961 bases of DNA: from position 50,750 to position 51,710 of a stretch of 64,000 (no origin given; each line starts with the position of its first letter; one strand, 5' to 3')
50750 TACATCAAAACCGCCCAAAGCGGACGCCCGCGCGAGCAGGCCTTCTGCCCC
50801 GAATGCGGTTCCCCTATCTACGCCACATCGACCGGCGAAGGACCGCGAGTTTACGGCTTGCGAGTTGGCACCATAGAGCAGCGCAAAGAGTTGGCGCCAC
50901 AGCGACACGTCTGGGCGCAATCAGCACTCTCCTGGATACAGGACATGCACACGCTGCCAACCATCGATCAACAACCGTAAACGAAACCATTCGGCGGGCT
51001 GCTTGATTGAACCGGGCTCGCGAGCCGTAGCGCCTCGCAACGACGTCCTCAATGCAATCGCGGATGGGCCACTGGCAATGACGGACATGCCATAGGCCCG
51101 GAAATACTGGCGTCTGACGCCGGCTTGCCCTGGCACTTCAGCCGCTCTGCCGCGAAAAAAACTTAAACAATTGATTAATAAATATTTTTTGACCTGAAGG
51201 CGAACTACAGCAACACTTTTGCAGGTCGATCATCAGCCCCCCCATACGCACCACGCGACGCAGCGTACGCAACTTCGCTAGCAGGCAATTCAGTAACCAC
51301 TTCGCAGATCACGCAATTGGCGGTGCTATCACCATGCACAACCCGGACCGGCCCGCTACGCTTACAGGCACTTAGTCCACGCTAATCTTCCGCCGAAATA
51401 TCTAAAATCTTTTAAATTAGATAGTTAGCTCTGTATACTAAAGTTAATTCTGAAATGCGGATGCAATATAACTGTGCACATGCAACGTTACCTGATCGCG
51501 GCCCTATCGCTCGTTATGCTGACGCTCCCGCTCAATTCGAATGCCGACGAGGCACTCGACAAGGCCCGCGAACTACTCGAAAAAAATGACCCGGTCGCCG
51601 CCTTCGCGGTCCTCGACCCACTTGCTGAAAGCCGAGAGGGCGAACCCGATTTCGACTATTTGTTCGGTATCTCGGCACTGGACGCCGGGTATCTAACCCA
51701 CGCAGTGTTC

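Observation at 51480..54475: Candidate type 11 (Slam/DUF560-like) secretion pair with an uncharacterised FecR-domain cargo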

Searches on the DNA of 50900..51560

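Call 71: search_rna_families(source=window, start=50900, end=51560, threshold=evalue, max_evalue=1)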
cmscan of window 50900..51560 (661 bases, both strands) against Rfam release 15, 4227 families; matches with E-value up to 1: 0.
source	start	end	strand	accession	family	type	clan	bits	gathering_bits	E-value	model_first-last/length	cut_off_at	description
